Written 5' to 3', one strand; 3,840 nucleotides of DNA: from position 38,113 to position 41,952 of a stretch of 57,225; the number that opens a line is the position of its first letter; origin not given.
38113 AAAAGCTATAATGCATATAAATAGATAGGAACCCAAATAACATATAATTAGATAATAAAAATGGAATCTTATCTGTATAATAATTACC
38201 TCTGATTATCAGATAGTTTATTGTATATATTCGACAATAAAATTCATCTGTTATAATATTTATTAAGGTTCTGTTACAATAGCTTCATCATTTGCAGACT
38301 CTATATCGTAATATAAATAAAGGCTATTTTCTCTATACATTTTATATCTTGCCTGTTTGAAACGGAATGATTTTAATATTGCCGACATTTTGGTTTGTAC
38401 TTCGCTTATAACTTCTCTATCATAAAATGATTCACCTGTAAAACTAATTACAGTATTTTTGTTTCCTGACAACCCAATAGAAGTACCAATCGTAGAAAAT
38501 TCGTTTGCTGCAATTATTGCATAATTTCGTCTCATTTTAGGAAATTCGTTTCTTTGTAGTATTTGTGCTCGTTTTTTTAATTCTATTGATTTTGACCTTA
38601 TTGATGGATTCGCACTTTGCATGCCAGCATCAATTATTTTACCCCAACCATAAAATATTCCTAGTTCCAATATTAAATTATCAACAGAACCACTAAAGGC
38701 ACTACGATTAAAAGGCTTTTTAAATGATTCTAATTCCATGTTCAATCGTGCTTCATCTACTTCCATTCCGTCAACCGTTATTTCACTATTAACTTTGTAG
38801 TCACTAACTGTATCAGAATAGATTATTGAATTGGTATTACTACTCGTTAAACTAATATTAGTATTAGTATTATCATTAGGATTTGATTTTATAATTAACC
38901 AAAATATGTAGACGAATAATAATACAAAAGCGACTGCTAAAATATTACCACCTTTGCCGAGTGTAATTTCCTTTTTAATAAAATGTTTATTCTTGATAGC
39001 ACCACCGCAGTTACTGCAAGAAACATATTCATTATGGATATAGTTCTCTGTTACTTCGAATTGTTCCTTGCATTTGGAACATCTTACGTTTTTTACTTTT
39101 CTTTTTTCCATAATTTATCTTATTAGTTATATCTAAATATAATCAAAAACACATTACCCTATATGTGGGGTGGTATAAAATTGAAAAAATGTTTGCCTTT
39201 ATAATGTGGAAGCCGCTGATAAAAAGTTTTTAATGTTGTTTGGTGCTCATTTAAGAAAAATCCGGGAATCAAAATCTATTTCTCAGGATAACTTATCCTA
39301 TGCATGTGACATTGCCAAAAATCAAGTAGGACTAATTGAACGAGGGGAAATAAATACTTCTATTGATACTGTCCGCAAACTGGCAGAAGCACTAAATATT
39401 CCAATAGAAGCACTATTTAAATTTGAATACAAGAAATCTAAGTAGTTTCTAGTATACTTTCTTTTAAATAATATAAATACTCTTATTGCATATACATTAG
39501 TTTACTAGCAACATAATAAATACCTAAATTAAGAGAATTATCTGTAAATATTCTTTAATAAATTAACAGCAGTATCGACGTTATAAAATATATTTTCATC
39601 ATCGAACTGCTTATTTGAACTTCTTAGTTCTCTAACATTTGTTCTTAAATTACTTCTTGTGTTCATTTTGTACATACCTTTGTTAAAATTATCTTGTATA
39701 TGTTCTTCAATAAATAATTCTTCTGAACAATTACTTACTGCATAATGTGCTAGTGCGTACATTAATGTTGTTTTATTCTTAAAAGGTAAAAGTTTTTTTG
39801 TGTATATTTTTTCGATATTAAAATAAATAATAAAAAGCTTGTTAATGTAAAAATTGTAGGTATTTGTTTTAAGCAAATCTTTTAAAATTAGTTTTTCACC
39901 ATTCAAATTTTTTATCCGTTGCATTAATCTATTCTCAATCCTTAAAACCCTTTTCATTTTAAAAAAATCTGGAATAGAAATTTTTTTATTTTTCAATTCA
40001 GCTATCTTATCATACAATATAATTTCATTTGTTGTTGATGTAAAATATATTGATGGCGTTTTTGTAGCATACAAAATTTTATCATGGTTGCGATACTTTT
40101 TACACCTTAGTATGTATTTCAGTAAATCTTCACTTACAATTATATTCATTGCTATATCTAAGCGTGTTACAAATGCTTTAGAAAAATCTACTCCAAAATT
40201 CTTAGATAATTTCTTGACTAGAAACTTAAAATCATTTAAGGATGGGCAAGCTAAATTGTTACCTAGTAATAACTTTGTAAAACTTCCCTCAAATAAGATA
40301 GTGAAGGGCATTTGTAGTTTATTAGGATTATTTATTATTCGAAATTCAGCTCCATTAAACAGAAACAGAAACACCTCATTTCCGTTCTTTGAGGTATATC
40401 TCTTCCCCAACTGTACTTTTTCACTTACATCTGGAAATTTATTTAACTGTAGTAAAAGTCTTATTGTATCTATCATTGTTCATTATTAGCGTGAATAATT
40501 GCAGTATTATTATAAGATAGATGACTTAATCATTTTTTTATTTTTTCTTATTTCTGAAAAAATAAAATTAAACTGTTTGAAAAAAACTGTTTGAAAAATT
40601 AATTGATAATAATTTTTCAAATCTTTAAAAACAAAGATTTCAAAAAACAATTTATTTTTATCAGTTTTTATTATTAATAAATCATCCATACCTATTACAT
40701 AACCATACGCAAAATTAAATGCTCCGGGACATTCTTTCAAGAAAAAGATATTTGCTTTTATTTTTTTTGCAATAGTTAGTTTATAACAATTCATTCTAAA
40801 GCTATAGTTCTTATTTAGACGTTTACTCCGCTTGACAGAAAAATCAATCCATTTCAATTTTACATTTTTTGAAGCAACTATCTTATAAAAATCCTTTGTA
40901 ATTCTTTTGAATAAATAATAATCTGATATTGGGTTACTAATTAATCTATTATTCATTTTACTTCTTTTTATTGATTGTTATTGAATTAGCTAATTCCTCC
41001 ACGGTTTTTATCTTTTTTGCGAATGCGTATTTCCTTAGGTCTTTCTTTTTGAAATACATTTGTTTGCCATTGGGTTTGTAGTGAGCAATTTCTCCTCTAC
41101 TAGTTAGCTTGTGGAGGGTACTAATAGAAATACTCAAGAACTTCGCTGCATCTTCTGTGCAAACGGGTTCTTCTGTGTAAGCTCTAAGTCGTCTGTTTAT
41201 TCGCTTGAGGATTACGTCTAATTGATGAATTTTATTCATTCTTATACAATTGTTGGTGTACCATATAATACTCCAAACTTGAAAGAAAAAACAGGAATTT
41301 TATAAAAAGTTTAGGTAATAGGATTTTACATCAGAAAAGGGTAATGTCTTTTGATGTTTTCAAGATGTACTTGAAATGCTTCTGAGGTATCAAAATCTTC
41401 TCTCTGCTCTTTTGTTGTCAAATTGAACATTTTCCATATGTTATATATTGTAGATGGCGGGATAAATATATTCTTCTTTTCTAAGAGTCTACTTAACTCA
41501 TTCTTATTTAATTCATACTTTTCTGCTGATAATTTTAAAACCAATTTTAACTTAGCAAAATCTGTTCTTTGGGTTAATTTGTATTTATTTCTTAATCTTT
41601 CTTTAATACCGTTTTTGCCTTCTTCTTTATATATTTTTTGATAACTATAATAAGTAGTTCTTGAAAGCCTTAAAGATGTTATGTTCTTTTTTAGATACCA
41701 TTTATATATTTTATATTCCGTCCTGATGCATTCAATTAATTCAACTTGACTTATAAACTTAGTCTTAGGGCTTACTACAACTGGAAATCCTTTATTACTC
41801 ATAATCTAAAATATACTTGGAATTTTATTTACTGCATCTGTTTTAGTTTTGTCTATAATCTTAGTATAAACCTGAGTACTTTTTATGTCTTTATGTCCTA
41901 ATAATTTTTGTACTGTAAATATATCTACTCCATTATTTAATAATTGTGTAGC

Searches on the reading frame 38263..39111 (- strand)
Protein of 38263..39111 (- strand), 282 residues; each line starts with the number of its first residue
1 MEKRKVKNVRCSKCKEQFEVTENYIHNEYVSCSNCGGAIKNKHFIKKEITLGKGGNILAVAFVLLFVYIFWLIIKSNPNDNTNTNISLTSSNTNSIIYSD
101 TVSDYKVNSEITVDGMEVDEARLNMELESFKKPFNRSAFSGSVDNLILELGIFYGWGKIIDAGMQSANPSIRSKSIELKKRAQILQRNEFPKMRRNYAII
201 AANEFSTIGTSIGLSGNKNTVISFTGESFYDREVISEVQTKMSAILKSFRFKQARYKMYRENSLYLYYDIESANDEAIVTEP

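Call 3: search_protein_families(library=pfam, proteins=[window:38263-39111:-], max_evalue=1)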
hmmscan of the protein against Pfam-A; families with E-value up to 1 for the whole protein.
window:38263-39111:- (282 aa): 12 families
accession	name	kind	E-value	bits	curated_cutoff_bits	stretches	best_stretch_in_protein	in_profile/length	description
PF21344.3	Zn_ribbon_LysW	-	0.0053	16.8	27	1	9-36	1-28/46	Alpha-aminoadipate carrier protein LysW-like, globular domain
PF08271.17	Zn_Ribbon_TF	-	0.0061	16.5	29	1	10-36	2-26/43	TFIIB zinc-binding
PF09723.15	Zn_ribbon_8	-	0.013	16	34.4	1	10-38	7-36/41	Zinc ribbon domain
PF13248.11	Zn_ribbon_3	-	0.065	13.2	27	0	29-36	2-9/26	zinc-ribbon domain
PF05207.18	Zn_ribbon_CSL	-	0.081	13.1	29.2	1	10-36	20-47/55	CSL zinc finger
PF19134.6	DUF5817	-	0.086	13.3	31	1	9-39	4-31/57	Domain of unknown function (DUF5817)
PF24441.1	DUF7560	-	0.088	13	27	1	9-44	6-42/44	Family of unknown function (DUF7560)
PF01155.25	HypA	-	0.1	13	28.9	1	8-38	70-95/112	Hydrogenase/urease nickel incorporation, metallochaperone, hypA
PF14354.12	Lar_restr_allev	-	0.14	12.9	28.6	1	11-41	6-34/58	Restriction alleviation protein Lar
PF07503.17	zf-HYPF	-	0.21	11.9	23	1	11-36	2-28/34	HypF finger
PF00412.28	LIM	-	0.24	12.1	22.9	0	9-35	27-53/58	LIM domain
PF13717.11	Zn_ribbon_4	-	0.38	11.2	30.3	1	5-18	22-35/36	zinc-ribbon domain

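Call 4: search_protein_families(library=padloc, proteins=[window:38263-39111:-], max_evalue=1)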
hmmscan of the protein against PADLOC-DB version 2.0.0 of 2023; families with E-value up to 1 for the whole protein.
window:38263-39111:- (282 aa): 2 families
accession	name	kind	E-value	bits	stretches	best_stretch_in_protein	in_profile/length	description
PDLC04447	PDC-M14A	-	0.00048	18.5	1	9-50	20-64/152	-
PDLC02364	PycTM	-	0.011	14.1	1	39-106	37-94/160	-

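Call 5: search_protein_families(library=ncbifam, proteins=[window:38263-39111:-], max_evalue=1)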
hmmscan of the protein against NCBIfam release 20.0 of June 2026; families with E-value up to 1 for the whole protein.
window:38263-39111:- (282 aa): 9 families
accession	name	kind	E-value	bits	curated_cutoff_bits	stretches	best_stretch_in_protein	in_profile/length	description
TIGR04104.1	cxxc_20_cxxc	subfamily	0.0016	18.8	45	1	10-71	2-63/93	TIGR04104 family putative zinc finger protein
NF047912.1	ECs_2282_CxxC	subfamily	0.0018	18.1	37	1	8-46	2-44/60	ECs_2282 family putative zinc-binding protein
NF041070.1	carrier_LysW_Arch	domain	0.0028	17.7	75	1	9-38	3-32/57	alpha-aminoadipate/glutamate carrier protein LysW/ArgW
TIGR02605.1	CxxC_CxxC_SSSS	subfamily_domain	0.0038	17.3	31.3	1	10-38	7-35/52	FmdB family zinc ribbon protein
NF001753.0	PRK00481.1-3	subfamily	0.033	13.2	243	1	6-40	120-160/252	NAD-dependent protein deacylase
NF001752.0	PRK00481.1-1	equivalog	0.039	13.5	221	1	6-42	125-160/242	NAD-dependent protein deacylase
NF045771.1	MPN454_MG319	equivalog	0.05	13.9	60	1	57-94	14-54/133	MG319/MPN454 family protein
NF041259.1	mono_DmmA_fam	domain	0.22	11.9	60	1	4-40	47-81/101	dimethylamine monooxygenase subunit DmmA family protein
TIGR02098.1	MJ0042_CXXC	domain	0.72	9.6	20.9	1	7-20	24-37/38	MJ0042-type zinc finger domain-containing protein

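Call 16: search_protein_families(library=phrogs, proteins=[window:38263-39111:-], max_evalue=0.01)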
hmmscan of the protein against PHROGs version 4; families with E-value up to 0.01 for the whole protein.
window:38263-39111:- (282 aa): 2 families
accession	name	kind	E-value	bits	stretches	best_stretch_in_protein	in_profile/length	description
phrog_5602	-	unknown function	0.00077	20.1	1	3-43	13-56/60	-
phrog_8470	-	unknown function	0.0056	16.6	1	3-39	80-119/567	-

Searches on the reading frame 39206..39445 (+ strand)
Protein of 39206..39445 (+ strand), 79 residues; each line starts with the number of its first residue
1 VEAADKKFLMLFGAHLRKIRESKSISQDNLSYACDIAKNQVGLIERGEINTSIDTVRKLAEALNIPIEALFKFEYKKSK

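Call 13: search_protein_families(library=pfam, proteins=[window:39206-39445:+], max_evalue=0.01)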
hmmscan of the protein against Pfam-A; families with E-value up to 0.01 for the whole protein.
window:39206-39445:+ (79 aa): 6 families
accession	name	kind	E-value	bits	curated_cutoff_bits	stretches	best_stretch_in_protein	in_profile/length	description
PF01381.28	HTH_3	-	9.7e-11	42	23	1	16-69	1-54/55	Helix-turn-helix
PF13443.12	HTH_26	-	1.6e-07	31.9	22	1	15-74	1-61/63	Cro/C1-type HTH DNA-binding domain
PF13560.12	HTH_31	-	3.6e-07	30.8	27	1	12-66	2-57/64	Helix-turn-helix domain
PF12844.13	HTH_19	-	3.9e-07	30.3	30.2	1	13-72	1-60/64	Helix-turn-helix domain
PF13413.12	HTH_25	-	0.00081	19.6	24.6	1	16-50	2-36/62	Helix-turn-helix domain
PF14174.11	YycC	-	0.0094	16.5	27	0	52-70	7-25/51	YycC-like protein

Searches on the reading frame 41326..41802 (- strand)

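Call 13: search_protein_families(library=pfam, proteins=[window:41326-41802:-], max_evalue=0.01)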
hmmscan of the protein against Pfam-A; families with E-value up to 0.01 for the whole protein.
window:41326-41802:- (158 aa): 1 family
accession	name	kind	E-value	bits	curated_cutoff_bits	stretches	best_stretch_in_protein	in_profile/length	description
PF13565.12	HTH_32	-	0.0015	19.5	33.7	1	50-123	1-73/73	Homeodomain-like domain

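Call 16: search_protein_families(library=phrogs, proteins=[window:41326-41802:-], max_evalue=0.01)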
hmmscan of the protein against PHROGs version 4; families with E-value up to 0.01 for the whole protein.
window:41326-41802:- (158 aa): 1 family
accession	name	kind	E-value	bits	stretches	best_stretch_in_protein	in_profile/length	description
phrog_12375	-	DNA, RNA and nucleotide metabolism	0.0018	19.6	1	43-92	31-80/100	DNA binding protein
